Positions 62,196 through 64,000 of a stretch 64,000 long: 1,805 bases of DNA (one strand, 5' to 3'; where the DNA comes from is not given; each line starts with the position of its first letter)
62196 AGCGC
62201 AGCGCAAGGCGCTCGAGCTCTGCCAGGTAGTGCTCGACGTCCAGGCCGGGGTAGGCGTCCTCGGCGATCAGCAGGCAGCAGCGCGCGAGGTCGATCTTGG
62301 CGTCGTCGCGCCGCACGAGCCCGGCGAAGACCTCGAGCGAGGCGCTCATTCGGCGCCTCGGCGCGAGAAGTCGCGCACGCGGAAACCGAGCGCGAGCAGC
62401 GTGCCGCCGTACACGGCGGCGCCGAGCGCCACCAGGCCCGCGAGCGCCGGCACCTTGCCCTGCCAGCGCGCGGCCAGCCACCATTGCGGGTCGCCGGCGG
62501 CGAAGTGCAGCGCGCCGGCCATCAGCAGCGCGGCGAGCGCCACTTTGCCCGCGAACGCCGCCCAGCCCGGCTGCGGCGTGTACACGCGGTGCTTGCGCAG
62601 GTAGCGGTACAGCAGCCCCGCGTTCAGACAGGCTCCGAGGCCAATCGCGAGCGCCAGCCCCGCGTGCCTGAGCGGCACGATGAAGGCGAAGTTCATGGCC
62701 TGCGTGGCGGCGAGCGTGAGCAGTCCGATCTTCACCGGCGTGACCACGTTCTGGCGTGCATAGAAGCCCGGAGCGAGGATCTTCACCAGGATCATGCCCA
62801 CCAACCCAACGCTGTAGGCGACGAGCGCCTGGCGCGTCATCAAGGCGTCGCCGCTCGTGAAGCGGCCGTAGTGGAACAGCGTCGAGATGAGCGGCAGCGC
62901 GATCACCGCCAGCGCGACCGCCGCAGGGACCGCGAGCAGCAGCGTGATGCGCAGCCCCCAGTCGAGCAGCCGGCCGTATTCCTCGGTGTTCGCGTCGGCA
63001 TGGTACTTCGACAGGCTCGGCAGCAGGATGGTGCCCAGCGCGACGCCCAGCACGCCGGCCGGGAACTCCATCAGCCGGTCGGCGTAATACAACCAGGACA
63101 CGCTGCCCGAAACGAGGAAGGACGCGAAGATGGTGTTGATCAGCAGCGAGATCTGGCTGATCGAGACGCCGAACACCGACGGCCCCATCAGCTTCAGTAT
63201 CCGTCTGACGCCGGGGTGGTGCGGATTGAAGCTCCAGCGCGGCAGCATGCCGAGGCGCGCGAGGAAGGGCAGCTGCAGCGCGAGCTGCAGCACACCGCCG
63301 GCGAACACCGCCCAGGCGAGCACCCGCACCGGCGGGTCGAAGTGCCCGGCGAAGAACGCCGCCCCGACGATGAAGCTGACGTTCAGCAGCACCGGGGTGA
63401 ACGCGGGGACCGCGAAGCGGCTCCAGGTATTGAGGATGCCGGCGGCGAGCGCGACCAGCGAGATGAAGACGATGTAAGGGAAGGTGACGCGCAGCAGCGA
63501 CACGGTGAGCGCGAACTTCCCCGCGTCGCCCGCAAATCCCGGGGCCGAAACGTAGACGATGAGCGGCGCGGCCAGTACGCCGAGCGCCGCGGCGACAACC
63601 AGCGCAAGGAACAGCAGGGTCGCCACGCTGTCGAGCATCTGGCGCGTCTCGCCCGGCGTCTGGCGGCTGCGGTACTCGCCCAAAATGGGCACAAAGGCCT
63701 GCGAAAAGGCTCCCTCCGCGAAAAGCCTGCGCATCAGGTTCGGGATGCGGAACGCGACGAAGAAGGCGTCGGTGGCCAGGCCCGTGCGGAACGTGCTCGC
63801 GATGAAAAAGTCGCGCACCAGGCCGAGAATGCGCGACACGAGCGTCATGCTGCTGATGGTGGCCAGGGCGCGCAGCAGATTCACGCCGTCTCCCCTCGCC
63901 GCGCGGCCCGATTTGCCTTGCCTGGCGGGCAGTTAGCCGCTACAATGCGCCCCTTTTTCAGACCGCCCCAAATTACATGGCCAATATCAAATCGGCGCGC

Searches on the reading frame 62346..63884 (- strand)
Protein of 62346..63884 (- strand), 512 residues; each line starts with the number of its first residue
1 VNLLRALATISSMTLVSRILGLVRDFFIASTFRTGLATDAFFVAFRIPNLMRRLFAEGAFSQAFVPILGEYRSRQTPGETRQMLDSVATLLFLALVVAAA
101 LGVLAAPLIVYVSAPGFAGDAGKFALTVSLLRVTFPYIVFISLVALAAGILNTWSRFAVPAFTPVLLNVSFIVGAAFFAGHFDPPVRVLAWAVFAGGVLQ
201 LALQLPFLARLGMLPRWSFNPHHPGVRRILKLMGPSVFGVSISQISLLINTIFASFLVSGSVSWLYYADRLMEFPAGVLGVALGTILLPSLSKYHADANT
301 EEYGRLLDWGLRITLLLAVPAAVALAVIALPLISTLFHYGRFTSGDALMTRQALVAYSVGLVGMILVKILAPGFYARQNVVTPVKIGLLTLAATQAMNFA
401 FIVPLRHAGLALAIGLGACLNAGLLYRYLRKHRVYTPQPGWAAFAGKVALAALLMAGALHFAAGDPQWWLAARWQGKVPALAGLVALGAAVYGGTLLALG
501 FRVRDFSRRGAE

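Call 52: search_protein_families(library=pfam, proteins=[window:62346-63884:-], max_evalue=0.0001)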
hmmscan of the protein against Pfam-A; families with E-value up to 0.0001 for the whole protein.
window:62346-63884:- (512 aa): 1 family
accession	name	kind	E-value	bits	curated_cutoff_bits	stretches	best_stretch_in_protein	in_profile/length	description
PF03023.19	MurJ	-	4.1e-140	467.8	27.4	1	28-462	1-432/451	Lipid II flippase MurJ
